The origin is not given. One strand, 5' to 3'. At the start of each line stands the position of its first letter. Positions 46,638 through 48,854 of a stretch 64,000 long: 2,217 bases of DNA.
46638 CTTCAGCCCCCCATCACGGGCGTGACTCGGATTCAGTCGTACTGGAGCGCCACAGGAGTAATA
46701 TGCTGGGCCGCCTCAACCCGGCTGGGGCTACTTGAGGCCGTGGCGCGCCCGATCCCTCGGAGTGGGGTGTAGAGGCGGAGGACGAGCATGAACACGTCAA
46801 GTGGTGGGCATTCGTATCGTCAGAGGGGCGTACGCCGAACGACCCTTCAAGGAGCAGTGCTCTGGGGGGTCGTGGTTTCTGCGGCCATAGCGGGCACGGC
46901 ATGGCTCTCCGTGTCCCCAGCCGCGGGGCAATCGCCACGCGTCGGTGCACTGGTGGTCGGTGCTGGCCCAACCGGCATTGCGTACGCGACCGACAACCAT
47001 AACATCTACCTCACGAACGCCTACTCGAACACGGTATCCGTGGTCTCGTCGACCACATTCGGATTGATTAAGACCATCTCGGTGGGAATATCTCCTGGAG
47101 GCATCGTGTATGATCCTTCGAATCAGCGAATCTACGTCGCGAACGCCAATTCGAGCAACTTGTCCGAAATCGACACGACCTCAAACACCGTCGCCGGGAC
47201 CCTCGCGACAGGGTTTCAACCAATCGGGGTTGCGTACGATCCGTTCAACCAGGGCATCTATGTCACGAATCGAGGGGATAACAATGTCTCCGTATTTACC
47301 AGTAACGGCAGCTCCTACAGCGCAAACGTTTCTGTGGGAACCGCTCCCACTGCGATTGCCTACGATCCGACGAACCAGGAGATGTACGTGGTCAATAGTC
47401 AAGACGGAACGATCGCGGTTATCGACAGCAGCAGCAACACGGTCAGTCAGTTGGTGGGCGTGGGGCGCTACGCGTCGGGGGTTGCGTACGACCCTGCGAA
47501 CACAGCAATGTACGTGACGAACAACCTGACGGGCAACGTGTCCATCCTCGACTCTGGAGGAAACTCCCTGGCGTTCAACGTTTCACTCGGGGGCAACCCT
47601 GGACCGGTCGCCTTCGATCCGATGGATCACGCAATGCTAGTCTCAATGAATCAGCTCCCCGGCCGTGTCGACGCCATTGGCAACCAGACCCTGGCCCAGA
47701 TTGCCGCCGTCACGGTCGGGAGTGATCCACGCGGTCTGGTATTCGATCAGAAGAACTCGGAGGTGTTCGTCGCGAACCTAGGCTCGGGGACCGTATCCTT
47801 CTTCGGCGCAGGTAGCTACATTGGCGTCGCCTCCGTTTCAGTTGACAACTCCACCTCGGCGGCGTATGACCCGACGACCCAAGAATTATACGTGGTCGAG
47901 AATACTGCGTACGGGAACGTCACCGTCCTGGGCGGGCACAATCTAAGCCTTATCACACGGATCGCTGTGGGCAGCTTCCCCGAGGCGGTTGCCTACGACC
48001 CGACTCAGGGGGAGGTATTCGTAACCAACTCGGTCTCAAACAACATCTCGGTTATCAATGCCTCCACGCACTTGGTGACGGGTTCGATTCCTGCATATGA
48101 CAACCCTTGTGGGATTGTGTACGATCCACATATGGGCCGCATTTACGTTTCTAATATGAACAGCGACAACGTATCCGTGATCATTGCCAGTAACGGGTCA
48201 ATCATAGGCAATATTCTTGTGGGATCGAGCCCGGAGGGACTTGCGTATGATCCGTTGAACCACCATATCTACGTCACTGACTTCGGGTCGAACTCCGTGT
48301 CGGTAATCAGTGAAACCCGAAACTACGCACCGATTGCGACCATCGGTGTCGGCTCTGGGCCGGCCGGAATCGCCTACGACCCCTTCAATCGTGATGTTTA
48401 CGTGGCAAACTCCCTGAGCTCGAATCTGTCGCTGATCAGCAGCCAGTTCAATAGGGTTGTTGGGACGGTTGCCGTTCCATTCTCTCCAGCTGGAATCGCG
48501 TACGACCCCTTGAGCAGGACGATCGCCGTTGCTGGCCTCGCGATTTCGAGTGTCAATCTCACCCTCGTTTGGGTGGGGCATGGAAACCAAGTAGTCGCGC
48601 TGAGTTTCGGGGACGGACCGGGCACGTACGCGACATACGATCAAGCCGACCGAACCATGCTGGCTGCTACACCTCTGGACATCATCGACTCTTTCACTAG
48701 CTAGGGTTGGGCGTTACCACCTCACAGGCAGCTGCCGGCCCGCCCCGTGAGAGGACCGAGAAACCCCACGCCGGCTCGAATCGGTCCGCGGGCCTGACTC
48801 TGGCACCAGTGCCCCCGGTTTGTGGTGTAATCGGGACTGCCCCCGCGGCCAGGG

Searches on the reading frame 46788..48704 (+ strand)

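Call 55: search_protein_families(library=pfam, proteins=[window:46788-48704:+], max_evalue=0.001)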
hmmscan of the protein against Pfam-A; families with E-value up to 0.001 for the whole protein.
window:46788-48704:+ (638 aa): 7 families
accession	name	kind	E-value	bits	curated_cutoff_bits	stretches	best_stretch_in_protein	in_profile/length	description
PF01436.27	NHL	-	3.5e-20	71.4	20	0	481-506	3-27/28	NHL repeat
PF21783.3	YNCE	-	1.3e-18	67.9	27.1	2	194-485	37-331/339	YNCE-like beta-propeller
PF01731.26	Arylesterase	-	1.9e-18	66.9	21.3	0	96-123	49-76/86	Arylesterase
PF10282.15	Lactonase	-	4.3e-14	52.9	21.7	0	149-217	250-323/344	Lactonase, 7-bladed beta-propeller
PF25174.1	Beta-prop_THOC3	-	1.4e-13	51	305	1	148-256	52-158/272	THOC3 beta-propeller domain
PF24684.1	Vgb_lyase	-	8.5e-13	48.2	50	2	58-329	12-281/290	Virginiamycin B lyase family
PF23414.1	Beta-prop_EML_2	-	1.1e-06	28.6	90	0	147-236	3-91/266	Echinoderm microtubule-associated protein second beta-propeller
